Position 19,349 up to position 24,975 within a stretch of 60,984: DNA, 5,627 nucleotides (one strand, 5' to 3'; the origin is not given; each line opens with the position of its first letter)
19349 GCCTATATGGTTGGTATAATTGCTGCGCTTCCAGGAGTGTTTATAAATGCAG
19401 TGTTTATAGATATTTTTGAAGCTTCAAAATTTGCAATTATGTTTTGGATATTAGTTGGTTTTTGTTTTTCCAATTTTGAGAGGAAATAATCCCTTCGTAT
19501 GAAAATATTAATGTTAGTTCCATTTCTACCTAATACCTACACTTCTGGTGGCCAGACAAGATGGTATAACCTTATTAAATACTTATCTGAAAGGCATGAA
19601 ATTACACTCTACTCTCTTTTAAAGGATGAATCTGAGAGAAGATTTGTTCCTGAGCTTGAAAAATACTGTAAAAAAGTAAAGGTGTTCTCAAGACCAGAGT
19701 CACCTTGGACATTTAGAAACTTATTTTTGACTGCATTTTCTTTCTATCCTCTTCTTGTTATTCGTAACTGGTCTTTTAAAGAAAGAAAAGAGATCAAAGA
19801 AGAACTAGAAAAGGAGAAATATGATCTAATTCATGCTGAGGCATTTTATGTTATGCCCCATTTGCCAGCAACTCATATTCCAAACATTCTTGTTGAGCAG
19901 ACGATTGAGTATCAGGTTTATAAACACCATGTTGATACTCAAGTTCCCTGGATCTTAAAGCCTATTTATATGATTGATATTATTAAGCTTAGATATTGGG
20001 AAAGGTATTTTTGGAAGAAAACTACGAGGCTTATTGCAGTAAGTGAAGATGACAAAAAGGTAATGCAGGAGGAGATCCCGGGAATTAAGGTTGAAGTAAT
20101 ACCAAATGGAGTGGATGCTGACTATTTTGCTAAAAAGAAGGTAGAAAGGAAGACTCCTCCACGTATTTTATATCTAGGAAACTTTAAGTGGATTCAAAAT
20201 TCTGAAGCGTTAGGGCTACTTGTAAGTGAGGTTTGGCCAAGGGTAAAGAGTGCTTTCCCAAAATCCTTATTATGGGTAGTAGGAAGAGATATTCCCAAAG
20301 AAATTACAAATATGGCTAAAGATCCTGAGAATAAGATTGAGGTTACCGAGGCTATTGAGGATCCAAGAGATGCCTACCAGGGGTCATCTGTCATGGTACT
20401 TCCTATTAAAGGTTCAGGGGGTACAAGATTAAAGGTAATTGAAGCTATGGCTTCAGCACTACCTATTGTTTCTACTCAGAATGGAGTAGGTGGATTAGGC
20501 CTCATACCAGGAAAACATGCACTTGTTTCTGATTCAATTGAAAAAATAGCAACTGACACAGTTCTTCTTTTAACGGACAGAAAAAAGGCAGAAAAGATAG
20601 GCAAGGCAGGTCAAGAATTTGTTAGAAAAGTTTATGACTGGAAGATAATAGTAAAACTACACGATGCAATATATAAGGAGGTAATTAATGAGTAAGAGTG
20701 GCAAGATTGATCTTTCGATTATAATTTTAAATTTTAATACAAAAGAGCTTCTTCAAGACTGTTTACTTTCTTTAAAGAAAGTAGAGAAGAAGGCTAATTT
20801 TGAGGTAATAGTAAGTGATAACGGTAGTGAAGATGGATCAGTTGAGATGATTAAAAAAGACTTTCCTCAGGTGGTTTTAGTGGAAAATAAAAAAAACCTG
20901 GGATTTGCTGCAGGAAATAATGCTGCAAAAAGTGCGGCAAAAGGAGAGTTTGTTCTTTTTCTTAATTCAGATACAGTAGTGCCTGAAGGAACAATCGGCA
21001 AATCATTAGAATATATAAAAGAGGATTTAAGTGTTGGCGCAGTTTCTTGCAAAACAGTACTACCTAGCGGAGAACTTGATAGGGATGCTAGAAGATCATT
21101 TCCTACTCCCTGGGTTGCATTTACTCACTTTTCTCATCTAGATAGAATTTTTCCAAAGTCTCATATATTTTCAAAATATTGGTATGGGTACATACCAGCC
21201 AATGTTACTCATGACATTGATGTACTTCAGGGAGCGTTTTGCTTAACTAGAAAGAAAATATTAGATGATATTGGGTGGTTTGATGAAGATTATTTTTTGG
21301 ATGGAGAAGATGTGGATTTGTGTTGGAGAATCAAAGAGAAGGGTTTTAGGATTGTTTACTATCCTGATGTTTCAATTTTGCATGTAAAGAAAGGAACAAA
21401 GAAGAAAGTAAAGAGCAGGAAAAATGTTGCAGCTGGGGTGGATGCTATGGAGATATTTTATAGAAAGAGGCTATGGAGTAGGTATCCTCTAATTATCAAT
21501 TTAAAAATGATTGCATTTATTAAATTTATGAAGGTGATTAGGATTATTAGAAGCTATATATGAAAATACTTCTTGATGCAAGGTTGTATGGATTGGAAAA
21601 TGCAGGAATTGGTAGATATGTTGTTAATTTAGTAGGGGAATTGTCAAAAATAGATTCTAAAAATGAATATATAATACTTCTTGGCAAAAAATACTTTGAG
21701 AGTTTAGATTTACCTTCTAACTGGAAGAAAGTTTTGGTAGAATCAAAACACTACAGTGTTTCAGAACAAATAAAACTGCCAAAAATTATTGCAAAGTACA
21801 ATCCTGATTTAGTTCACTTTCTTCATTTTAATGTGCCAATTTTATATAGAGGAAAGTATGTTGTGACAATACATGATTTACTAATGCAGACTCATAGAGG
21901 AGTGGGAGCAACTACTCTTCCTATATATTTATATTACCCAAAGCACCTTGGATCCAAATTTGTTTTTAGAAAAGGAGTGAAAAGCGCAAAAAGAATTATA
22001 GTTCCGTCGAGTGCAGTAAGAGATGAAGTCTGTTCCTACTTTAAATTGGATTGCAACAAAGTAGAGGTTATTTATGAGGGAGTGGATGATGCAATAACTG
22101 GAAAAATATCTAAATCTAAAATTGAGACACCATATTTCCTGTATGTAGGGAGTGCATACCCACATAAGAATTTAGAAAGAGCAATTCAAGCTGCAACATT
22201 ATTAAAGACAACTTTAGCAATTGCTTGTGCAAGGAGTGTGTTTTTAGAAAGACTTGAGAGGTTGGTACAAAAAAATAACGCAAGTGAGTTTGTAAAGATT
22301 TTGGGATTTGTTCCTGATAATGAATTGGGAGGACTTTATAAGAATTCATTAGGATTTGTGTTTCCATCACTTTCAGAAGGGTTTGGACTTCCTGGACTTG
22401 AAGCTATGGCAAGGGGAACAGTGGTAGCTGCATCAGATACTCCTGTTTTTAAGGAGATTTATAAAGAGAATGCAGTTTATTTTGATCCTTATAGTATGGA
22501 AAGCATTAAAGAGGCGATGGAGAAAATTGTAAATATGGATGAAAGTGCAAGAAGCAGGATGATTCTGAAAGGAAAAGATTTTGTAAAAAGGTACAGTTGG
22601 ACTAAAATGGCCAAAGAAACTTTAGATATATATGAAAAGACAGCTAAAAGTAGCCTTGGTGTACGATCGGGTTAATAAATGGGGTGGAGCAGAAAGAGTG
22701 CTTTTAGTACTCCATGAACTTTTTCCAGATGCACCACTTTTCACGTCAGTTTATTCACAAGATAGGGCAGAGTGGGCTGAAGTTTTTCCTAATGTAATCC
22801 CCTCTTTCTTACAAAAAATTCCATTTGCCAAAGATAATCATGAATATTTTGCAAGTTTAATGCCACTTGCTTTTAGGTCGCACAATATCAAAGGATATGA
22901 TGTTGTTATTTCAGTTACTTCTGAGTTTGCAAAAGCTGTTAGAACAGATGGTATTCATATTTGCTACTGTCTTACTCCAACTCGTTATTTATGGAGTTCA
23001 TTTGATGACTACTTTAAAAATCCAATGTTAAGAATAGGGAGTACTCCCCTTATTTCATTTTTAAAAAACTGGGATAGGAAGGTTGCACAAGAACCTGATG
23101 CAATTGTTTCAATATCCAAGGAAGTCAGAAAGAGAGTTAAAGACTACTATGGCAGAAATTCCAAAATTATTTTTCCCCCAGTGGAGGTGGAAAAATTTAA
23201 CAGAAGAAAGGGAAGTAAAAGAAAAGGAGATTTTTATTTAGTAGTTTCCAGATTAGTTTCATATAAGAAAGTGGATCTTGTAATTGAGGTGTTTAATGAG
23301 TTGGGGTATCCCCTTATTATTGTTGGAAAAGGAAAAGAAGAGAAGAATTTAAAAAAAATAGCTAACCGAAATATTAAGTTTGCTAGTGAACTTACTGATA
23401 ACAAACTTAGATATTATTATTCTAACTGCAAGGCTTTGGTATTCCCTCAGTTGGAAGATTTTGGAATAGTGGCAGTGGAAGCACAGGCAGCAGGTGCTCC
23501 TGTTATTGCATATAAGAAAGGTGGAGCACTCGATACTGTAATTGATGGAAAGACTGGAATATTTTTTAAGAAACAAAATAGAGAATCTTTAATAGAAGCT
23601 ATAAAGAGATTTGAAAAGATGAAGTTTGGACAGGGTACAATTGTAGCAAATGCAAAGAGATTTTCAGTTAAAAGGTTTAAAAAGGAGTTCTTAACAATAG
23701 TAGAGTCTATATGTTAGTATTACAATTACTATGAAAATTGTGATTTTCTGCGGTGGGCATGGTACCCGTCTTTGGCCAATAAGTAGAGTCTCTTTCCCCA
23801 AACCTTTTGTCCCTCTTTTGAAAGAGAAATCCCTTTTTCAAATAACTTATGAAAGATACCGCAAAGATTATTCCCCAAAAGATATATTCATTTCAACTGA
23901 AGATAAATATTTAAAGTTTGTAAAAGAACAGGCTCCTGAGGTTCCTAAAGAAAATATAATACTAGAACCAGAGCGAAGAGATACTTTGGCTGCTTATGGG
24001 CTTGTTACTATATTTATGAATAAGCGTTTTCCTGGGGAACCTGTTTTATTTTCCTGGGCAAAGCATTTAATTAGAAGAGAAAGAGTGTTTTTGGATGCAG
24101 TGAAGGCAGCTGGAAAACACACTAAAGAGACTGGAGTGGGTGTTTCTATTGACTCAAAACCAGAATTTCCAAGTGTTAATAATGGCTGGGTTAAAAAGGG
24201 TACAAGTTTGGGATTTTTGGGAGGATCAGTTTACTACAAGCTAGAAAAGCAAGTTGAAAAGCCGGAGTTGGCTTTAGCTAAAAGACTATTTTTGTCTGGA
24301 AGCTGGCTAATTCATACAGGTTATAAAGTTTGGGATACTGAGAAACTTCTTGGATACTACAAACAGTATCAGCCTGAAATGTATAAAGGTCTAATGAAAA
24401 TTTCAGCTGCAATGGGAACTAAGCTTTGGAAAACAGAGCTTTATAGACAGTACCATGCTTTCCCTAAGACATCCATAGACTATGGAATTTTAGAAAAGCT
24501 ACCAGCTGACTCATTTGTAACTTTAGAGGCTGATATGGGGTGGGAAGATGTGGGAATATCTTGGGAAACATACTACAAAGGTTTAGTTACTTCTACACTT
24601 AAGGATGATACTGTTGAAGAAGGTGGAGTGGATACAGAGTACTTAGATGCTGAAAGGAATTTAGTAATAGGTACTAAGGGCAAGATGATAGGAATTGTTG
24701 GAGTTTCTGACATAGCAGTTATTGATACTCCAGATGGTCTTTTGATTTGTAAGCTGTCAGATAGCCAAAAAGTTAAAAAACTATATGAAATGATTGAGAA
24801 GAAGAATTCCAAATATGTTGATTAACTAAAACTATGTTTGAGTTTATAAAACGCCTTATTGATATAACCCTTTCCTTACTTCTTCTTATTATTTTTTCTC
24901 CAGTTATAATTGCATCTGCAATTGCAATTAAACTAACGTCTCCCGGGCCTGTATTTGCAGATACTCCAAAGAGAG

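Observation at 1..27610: ~25-kb single-strand glycan-assembly operon: Wzx/Wzy-type pathway plus an extracytoplasmic GT-C stage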

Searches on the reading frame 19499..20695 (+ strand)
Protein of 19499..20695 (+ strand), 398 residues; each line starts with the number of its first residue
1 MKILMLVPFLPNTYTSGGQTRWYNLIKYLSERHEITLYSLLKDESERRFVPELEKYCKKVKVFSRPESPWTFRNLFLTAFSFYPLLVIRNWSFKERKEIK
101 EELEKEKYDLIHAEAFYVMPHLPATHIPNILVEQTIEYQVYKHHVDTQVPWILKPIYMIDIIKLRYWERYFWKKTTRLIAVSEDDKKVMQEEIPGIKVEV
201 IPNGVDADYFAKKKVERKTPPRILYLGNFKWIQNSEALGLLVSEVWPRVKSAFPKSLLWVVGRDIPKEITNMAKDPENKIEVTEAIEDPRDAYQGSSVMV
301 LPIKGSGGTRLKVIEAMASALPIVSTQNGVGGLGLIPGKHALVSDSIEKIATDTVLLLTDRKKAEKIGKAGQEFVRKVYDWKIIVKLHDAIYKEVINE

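Call 7: search_protein_families(library=pfam, proteins=[window:19499-20695:+], max_evalue=0.01)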
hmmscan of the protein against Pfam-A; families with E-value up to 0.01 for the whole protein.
window:19499-20695:+ (398 aa): 5 families
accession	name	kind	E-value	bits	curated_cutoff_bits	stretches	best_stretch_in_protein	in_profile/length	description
PF13692.12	Glyco_trans_1_4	-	7.6e-20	72.1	27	1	221-360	2-142/142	Glycosyl transferases group 1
PF13439.12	Glyco_transf_4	-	1.2e-16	61.6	28.5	1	16-208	2-169/170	Glycosyltransferase Family 4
PF00534.26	Glycos_transf_1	-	2.5e-10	40.6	26.4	1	212-373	7-171/172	Glycosyl transferases group 1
PF13524.12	Glyco_trans_1_2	-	2.3e-05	24.8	25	1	306-382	60-136/144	Glycosyl transferase-like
PF13579.12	Glyco_trans_4_4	-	0.0038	18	29.7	1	17-204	2-158/158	Glycosyl transferase 4-like domain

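Call 88: search_protein_families(library=ncbifam, proteins=[window:19499-20695:+], max_evalue=1e-8)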
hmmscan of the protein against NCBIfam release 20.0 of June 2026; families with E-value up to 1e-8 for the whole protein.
window:19499-20695:+ (398 aa): 4 families
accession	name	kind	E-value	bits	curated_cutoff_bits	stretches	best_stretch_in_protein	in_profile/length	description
TIGR03087.1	stp1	hypoth_equivalog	1.4e-46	159.5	316.65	1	6-391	4-393/397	TIGR03087 family PEP-CTERM/XrtA system glycosyltransferase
TIGR03999.1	thiol_BshA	equivalog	5.4e-13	48.6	273.7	1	82-396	59-374/375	N-acetyl-alpha-D-glucosaminyl L-malate synthase BshA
TIGR03088.1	stp2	hypoth_equivalog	2e-10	40.2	409.05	1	176-395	138-373/374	TIGR03088 family PEP-CTERM/XrtA system glycosyltransferase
TIGR02149.1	glgA_Coryne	subfamily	1.3e-09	37.7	302.4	0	314-396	301-391/391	glycogen synthase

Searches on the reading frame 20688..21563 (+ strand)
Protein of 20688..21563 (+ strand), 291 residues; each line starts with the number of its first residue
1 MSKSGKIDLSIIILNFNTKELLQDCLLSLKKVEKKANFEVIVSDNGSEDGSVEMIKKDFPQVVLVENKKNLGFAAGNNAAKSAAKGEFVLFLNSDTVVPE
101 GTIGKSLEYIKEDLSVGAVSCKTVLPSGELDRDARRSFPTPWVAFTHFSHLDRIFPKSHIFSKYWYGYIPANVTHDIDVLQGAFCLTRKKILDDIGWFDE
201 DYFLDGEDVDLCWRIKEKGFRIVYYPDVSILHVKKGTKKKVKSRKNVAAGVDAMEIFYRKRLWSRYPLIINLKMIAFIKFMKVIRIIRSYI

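Call 8: search_protein_families(library=pfam, proteins=[window:20688-21563:+], max_evalue=0.01)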
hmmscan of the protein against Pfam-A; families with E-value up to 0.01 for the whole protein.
window:20688-21563:+ (291 aa): 5 families
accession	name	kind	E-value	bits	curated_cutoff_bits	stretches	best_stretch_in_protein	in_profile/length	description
PF00535.33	Glycos_transf_2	-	6.1e-26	91.8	23.3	1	10-195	1-167/168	Glycosyl transferase family 2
PF13641.12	Glyco_tranf_2_3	-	8.4e-23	82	27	1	9-243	3-222/230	Glycosyltransferase like family 2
PF13632.12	Glyco_trans_2_3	-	1.8e-10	41.4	27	1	88-273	1-145/198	Glycosyl transferase family group 2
PF10111.15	Glyco_tranf_2_2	-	5.6e-07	29.8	27.3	1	15-218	6-202/276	Glycosyltransferase like family 2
PF13712.12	Glyco_tranf_2_5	-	0.0035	17.5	27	0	71-224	39-179/210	Glycosyltransferase like family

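Call 88: search_protein_families(library=ncbifam, proteins=[window:20688-21563:+], max_evalue=1e-8)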
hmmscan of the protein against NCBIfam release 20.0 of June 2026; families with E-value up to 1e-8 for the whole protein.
window:20688-21563:+ (291 aa): 11 families
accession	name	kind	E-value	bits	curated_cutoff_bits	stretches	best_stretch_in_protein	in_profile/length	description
TIGR03965.1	mycofact_glyco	equivalog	3.4e-21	75.7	280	2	179-245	228-293/467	mycofactocin biosynthesis glycosyltransferase MftF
NF041875.1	EPS_EpsD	equivalog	1.8e-19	70.3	370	1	9-237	1-211/325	exopolysaccharide biosynthesis glycosyltransferase EpsD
TIGR03937.1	PgaC_IcaA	equivalog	1.3e-18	67.1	422.3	1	8-120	46-160/407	poly-beta-1,6-N-acetyl-D-glucosamine synthase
TIGR04283.1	glyco_like_mftF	equivalog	1.3e-15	57.6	182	1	9-110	1-97/221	TIGR04283 family arsenosugar biosynthesis glycosyltransferase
NF007482.0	PRK10073.1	equivalog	4.6e-13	48.9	423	1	5-140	4-138/334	glycosyltransferase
TIGR01556.1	rhamnosyltran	subfamily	1.1e-11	44.4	200.55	1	34-233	18-201/281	rhamnosyltransferase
NF038302.1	EPS_HpsE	equivalog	1.4e-11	44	300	1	7-122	1-123/307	hormogonium polysaccharide biosynthesis glycosyltransferase HpsE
NF050050.1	ProtGlycPglI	equivalog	1.2e-10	41.3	500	1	8-114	3-112/306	GalNAc(5)-diNAcBac-PP-undecaprenol beta-1,3-glucosyltransferase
NF038299.1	EPS_HpsN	equivalog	9.6e-10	37.9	425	1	9-236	3-224/317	hormogonium polysaccharide biosynthesis glycosyltransferase HpsN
NF047683.1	TeichurnBiosyTuaG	equivalog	2e-09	37.5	400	1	8-113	7-114/252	teichuronic acid biosynthesis protein TuaG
TIGR03111.1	glyc2_xrt_Gpos1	hypoth_equivalog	3.3e-09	36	363.95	0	9-234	51-267/439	TIGR03111 family XrtG-associated glycosyltransferase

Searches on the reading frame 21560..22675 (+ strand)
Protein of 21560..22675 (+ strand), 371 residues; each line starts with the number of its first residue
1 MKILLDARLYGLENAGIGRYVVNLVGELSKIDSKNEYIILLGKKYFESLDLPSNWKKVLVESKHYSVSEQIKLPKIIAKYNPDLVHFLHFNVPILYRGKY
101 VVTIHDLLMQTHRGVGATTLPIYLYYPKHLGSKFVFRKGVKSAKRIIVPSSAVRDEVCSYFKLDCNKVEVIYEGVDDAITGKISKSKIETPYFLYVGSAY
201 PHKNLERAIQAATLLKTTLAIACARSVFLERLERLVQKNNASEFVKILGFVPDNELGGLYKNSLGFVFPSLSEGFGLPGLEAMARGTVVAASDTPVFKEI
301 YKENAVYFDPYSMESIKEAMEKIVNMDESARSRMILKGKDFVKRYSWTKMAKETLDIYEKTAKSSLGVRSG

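Call 8: search_protein_families(library=pfam, proteins=[window:21560-22675:+], max_evalue=0.01)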
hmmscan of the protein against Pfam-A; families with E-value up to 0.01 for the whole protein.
window:21560-22675:+ (371 aa): 5 families
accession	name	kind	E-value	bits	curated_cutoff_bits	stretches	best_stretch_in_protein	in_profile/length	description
PF00534.26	Glycos_transf_1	-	1.7e-27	96.5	26.4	1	186-338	11-169/172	Glycosyl transferases group 1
PF13692.12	Glyco_trans_1_4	-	8.6e-18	65.4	27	1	191-324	2-140/142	Glycosyl transferases group 1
PF13439.12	Glyco_transf_4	-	7.4e-15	55.8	28.5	1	16-177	3-168/170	Glycosyltransferase Family 4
PF20706.3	GT4-conflict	-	4.3e-05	23.1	26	1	187-292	194-311/385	Family 4 Glycosyltransferase in conflict systems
PF13524.12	Glyco_trans_1_2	-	0.0012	19.2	25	1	246-355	30-143/144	Glycosyl transferase-like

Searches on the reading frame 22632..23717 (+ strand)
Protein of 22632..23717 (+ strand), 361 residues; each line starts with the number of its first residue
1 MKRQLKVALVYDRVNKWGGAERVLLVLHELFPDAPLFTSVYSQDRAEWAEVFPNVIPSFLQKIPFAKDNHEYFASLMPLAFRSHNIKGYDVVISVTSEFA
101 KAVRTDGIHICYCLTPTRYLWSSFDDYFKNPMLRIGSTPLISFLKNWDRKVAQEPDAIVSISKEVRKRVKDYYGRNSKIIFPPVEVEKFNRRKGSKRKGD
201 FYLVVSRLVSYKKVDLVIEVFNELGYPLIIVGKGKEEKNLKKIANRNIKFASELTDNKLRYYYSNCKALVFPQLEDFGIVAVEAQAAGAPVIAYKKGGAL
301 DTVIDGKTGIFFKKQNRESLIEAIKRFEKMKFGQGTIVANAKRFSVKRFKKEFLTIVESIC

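Call 8: search_protein_families(library=pfam, proteins=[window:22632-23717:+], max_evalue=0.01)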
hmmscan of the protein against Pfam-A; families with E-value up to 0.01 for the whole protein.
window:22632-23717:+ (361 aa): 4 families
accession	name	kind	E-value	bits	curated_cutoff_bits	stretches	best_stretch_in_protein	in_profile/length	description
PF00534.26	Glycos_transf_1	-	5.4e-31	107.9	26.4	1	188-331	4-159/172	Glycosyl transferases group 1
PF13692.12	Glyco_trans_1_4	-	9.9e-21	74.9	27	1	203-326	5-138/142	Glycosyl transferases group 1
PF13439.12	Glyco_transf_4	-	0.0001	22.8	28.5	1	17-187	1-169/170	Glycosyltransferase Family 4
PF20706.3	GT4-conflict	-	0.0026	17.3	26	1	257-303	273-320/385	Family 4 Glycosyltransferase in conflict systems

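Call 88: search_protein_families(library=ncbifam, proteins=[window:22632-23717:+], max_evalue=1e-8)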
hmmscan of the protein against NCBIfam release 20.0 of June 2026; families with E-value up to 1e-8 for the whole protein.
window:22632-23717:+ (361 aa): 11 families
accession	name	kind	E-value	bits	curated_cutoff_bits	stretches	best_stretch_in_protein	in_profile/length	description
NF001901.0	PRK00654.1-5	equivalog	4.4e-14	51.8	649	1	196-328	313-454/502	glycogen synthase GlgA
TIGR02095.1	glgA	subfamily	6.6e-13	48.1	328.45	1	202-327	297-438/477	glycogen/starch synthase, ADP-glucose type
TIGR03449.1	mycothiol_MshA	equivalog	8.7e-13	47.9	462.5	1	239-331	272-370/406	D-inositol-3-phosphate glycosyltransferase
NF053787.1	GlcN_PG_synth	equivalog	3e-11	42.8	480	1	186-330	184-326/361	N-acetylglucosaminyl phosphatidylglycerol synthase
TIGR04047.1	MSMEG_0565_glyc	hypoth_equivalog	3.7e-11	42.7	259.85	0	248-331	259-342/373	MSMEG_0565 family glycosyltransferase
NF041010.1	glycosy_Agl16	equivalog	5.7e-11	41.9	575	1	147-334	126-322/352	glycosylation protein Agl16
NF047684.1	TeichurnBiosyTuaC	equivalog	1.4e-10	40.7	550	1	151-334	161-358/391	teichuronic acid biosynthesis protein TuaC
TIGR03999.1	thiol_BshA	equivalog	7.4e-10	38.3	273.7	1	156-351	146-359/375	N-acetyl-alpha-D-glucosaminyl L-malate synthase BshA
NF012028.0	PRK15484.1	subfamily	1.4e-09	37.5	618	1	240-350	248-363/380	lipopolysaccharide N-acetylglucosaminyltransferase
TIGR04063.1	stp3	hypoth_equivalog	1.8e-09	37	442.05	1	226-346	245-376/397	TIGR04063 family PEP-CTERM/XrtA system glycosyltransferase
TIGR02149.1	glgA_Coryne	subfamily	7.8e-09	35.1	302.4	0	248-317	265-336/391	glycogen synthase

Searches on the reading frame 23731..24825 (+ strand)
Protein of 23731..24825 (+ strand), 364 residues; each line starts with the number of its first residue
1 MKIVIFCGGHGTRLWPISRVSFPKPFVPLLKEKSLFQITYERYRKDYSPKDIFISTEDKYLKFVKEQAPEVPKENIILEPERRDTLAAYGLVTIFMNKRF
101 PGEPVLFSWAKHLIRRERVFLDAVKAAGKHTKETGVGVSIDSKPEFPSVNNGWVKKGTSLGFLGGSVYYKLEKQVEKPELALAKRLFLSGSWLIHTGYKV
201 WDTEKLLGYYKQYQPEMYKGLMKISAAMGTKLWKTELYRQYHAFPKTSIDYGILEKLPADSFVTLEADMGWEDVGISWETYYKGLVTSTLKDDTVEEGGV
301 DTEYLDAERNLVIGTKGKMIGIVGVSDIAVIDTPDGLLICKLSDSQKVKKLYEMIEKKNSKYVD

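Call 8: search_protein_families(library=pfam, proteins=[window:23731-24825:+], max_evalue=0.01)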
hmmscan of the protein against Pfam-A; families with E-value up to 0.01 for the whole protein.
window:23731-24825:+ (364 aa): 2 families
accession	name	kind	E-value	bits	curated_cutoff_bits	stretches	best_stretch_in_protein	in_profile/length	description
PF00483.29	NTP_transferase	-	4.6e-20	72.7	21.2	1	3-283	2-237/245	Nucleotidyl transferase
PF22640.1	ManC_GMP_beta-helix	-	2.6e-11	43.7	27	1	305-351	6-51/55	MannoseP isomerase/GMP-like beta-helix domain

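Call 9: search_protein_families(library=ncbifam, proteins=[window:23731-24825:+], max_evalue=0.01)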
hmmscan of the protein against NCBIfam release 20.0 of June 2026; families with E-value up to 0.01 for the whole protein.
window:23731-24825:+ (364 aa): 4 families
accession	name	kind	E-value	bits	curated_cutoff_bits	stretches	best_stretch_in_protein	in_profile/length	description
TIGR01479.1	GMP_PMI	equivalog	5.1e-54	183.8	372.95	1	3-359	3-349/467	mannose-1-phosphate guanylyltransferase/mannose-6-phosphate isomerase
NF012004.0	PRK15460.1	equivalog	1.7e-39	135.8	859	1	4-357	9-357/478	mannose-1-phosphate guanyltransferase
NF041173.1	Sug_nt_acttase_Thmprot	equivalog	2.6e-06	26.7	600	1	1-95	1-93/405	bifunctional sugar-1-phosphate nucleotidylyltransferase/acetyltransferase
TIGR03992.1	Arch_glmU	subfamily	9.8e-05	21.4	292.1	1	1-66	1-66/393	bifunctional sugar-1-phosphate nucleotidylyltransferase/acetyltransferase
